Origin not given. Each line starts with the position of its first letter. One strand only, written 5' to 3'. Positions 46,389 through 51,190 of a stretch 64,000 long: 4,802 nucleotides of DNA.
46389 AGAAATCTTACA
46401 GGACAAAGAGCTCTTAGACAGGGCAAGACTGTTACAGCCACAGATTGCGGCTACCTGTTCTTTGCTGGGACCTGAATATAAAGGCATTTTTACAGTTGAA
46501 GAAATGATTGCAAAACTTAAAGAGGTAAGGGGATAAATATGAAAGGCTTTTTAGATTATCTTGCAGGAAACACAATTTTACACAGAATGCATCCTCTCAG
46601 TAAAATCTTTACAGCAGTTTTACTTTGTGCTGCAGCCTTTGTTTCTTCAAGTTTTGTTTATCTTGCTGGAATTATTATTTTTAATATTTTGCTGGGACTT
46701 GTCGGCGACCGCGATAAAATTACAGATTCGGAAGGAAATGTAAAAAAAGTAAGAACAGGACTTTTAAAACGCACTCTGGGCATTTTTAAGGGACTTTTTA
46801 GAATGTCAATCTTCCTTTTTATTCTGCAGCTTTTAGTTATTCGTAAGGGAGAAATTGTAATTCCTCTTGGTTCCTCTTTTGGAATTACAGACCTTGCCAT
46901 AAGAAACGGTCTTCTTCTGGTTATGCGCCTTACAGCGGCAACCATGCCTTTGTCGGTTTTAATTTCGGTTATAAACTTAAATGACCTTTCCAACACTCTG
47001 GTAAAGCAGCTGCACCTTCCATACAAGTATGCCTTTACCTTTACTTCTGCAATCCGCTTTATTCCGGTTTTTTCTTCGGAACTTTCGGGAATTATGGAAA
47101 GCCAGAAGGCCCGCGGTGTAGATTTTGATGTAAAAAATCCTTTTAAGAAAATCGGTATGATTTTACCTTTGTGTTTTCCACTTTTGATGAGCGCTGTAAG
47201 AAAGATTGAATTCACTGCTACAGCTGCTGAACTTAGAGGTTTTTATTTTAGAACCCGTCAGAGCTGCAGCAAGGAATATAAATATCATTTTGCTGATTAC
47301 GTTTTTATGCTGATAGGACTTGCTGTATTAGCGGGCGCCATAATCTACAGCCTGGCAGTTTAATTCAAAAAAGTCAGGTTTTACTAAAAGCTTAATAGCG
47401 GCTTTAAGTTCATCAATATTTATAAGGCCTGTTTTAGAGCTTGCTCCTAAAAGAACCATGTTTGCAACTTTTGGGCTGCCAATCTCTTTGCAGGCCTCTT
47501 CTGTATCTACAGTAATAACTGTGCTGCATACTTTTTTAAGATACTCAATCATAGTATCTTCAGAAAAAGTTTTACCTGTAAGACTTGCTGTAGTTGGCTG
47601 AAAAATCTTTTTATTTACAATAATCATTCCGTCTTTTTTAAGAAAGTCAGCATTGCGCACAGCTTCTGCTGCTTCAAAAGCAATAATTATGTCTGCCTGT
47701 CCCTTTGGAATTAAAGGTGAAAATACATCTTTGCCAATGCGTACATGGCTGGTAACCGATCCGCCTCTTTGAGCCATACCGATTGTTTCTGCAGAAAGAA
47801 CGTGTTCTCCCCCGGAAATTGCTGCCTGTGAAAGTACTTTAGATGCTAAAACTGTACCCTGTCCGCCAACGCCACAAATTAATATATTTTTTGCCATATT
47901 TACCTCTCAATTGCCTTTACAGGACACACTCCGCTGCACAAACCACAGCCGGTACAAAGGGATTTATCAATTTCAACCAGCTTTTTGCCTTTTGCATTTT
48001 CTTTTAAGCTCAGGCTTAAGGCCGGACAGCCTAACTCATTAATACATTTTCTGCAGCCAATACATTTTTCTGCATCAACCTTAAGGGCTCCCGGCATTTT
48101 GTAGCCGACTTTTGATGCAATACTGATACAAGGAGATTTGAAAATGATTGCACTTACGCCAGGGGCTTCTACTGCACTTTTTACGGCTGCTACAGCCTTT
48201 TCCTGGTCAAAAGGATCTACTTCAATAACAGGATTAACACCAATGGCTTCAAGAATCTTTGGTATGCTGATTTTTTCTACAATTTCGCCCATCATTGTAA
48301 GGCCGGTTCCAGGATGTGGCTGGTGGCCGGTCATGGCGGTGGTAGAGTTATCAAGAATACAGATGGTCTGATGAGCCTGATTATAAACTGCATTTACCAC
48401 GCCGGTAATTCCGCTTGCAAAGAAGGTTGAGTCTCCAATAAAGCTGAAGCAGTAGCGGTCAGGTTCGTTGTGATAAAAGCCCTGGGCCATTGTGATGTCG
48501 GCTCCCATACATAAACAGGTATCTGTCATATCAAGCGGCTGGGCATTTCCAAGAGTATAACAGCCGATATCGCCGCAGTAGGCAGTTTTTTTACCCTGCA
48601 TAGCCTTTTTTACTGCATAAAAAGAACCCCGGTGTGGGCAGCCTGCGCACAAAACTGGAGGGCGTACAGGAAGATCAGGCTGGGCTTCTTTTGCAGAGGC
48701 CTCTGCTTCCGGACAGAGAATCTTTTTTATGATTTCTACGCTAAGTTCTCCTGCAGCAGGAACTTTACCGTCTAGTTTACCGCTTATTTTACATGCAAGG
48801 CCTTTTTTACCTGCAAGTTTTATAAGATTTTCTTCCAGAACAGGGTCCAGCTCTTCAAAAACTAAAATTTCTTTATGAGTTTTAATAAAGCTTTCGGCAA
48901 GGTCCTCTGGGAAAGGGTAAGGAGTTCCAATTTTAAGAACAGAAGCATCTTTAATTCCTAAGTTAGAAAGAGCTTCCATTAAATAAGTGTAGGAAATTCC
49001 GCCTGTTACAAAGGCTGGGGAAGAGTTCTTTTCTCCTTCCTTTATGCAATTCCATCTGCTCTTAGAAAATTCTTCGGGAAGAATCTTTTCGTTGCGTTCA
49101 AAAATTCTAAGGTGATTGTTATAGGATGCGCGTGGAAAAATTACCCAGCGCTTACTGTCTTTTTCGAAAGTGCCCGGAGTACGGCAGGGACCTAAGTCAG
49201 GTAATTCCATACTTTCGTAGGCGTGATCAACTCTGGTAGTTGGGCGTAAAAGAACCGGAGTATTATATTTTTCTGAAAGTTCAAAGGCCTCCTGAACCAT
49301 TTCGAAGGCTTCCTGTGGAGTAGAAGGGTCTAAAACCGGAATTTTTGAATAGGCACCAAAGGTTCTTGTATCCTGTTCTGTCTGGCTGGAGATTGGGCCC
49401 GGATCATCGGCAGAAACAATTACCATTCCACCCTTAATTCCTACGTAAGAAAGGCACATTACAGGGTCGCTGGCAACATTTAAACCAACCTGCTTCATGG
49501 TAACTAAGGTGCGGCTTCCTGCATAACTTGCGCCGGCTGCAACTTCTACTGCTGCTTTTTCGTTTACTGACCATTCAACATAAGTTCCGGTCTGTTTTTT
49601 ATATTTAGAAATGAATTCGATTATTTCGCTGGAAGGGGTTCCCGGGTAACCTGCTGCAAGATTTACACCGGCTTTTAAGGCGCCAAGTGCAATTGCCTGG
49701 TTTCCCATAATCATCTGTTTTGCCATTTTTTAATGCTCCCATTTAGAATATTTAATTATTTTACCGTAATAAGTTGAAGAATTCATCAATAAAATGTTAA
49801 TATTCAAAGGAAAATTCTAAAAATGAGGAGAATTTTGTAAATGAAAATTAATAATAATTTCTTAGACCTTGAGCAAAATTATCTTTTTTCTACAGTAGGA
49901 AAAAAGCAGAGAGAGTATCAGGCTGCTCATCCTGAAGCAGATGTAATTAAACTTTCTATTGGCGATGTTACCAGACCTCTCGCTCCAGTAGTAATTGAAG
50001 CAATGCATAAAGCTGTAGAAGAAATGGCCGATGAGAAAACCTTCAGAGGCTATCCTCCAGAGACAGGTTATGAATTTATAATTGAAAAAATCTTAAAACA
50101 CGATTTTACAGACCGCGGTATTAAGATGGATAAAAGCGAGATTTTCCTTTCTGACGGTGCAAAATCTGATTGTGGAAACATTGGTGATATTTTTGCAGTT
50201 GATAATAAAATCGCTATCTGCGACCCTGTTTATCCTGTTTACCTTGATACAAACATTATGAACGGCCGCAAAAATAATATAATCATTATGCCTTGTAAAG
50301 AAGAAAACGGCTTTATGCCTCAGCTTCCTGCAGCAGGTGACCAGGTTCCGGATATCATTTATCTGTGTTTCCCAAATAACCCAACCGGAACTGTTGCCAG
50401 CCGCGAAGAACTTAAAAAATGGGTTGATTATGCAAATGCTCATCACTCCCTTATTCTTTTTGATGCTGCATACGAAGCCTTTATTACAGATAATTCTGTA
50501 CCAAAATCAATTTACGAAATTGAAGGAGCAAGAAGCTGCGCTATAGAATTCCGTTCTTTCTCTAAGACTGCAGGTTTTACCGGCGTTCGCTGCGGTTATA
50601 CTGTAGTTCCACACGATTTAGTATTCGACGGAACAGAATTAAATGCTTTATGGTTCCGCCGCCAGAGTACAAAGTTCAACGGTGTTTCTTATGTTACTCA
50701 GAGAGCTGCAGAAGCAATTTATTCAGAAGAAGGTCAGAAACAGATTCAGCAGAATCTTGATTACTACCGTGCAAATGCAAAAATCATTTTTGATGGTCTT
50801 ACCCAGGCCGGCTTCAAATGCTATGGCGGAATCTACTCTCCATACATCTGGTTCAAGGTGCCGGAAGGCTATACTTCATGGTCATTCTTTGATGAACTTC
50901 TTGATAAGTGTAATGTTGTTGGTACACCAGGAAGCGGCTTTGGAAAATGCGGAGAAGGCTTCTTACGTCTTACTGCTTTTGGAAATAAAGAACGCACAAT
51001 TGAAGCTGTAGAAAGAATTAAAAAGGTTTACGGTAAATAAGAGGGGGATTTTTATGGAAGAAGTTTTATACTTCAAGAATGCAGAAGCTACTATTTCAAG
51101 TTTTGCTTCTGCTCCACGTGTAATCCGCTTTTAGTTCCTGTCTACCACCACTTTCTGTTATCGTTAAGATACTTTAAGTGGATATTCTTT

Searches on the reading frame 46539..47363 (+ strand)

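Call 91: search_protein_families(library=pfam, proteins=[window:46539-47363:+], max_evalue=0.00001)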
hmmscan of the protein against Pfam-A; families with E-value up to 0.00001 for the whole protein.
window:46539-47363:+ (274 aa): 1 family
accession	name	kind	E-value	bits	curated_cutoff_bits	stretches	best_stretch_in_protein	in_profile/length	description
PF02361.21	CbiQ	-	1.2e-22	81.1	25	1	11-236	2-209/216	Cobalt transport protein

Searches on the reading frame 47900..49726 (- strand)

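Call 90: search_protein_families(library=pfam, proteins=[window:47900-49726:-], max_evalue=0.00001)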
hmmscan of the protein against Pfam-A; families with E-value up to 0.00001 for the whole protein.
window:47900-49726:- (608 aa): 8 families
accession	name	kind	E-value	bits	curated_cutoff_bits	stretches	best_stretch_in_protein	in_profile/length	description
PF01855.24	POR_N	-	1.1e-19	71.6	27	1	15-179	2-171/231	Pyruvate flavodoxin/ferredoxin oxidoreductase, thiamine diP-bdg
PF02775.26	TPP_enzyme_C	-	1.2e-19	71.1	21.9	1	386-527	1-149/151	Thiamine pyrophosphate enzyme, C-terminal TPP binding domain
PF00037.32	Fer4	-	2.3e-11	43.5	21.1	1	584-607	1-24/24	4Fe-4S binding domain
PF14697.11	Fer4_21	-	9.2e-11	42.2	35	1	550-607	3-58/59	4Fe-4S dicluster domain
PF12837.12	Fer4_6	-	1.6e-09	37.7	25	1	584-606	2-24/24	4Fe-4S binding domain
PF12838.12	Fer4_7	-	2.8e-09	37.7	27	1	554-605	1-52/52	4Fe-4S dicluster domain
PF12797.12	Fer4_2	-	3.9e-09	36.3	24.5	0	584-603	3-22/22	4Fe-4S binding domain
PF13237.11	Fer4_10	-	2e-07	31.2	25.5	1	549-602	3-53/53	4Fe-4S dicluster domain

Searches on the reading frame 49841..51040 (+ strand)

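Call 90: search_protein_families(library=pfam, proteins=[window:49841-51040:+], max_evalue=0.00001)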
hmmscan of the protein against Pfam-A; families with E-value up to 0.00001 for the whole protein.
window:49841-51040:+ (399 aa): 1 family
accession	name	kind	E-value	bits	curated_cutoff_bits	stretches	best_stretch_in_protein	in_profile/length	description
PF00155.27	Aminotran_1_2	-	2.6e-44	152.3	19.7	1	34-393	2-361/361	Aminotransferase class I and II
